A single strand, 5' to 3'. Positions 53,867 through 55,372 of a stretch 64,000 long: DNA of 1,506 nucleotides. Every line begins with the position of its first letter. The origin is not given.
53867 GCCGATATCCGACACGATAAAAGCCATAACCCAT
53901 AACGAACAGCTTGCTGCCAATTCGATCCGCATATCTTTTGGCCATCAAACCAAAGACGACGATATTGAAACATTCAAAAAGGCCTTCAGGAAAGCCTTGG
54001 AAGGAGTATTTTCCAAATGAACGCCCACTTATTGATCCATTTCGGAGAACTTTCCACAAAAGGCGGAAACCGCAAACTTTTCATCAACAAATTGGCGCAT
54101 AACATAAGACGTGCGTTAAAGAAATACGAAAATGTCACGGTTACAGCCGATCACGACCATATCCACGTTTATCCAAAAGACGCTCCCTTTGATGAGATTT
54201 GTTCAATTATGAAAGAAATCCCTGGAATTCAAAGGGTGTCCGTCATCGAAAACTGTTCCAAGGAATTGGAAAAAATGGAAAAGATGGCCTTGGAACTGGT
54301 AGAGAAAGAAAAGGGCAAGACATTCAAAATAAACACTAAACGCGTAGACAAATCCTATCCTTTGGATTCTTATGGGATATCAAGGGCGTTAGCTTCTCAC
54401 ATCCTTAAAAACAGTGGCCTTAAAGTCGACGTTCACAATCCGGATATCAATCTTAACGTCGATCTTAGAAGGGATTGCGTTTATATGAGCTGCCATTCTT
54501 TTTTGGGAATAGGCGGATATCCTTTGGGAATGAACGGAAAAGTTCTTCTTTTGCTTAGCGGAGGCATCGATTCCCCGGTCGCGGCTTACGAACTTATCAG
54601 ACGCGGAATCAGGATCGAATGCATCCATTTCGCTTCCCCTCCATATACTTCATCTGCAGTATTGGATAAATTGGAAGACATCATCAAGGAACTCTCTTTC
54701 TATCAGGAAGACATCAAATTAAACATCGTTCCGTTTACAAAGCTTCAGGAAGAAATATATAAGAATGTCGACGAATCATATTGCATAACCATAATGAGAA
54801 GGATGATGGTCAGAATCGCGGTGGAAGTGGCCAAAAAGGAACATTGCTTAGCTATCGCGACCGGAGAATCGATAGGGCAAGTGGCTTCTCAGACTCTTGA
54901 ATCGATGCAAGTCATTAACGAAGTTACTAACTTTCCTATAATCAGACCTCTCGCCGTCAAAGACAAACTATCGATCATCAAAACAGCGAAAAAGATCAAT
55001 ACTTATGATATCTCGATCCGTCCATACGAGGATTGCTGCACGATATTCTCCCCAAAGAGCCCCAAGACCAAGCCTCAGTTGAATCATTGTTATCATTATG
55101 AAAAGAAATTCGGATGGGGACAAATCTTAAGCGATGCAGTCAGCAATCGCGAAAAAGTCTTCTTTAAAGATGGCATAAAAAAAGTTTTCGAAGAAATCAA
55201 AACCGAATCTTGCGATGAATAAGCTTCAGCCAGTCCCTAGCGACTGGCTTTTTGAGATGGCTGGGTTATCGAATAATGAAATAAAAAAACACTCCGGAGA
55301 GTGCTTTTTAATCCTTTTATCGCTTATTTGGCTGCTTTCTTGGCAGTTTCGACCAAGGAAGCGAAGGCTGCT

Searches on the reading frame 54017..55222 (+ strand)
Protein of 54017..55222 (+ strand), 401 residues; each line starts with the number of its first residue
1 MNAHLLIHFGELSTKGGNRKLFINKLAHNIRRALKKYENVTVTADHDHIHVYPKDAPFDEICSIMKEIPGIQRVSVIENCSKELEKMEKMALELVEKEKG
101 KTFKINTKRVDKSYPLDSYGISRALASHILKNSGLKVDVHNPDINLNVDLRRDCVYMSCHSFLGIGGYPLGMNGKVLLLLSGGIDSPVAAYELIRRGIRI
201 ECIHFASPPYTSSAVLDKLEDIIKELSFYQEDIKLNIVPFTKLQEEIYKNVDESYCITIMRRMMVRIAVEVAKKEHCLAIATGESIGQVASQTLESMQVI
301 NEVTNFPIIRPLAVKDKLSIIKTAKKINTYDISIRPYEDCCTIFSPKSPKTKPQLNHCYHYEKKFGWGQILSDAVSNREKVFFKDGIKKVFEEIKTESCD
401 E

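Call 69: search_protein_families(library=ncbifam, proteins=[window:54017-55222:+], max_evalue=1e-8)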
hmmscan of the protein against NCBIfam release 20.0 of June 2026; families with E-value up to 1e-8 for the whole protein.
window:54017-55222:+ (401 aa): 2 families
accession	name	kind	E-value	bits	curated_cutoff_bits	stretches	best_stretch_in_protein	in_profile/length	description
TIGR00342.1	TIGR00342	equivalog_domain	4.7e-115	384.6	264.5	1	5-365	1-365/373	tRNA uracil 4-sulfurtransferase ThiI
NF006222.0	PRK08349.1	subfamily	1.6e-45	155.5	251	1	175-395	2-193/198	hypothetical protein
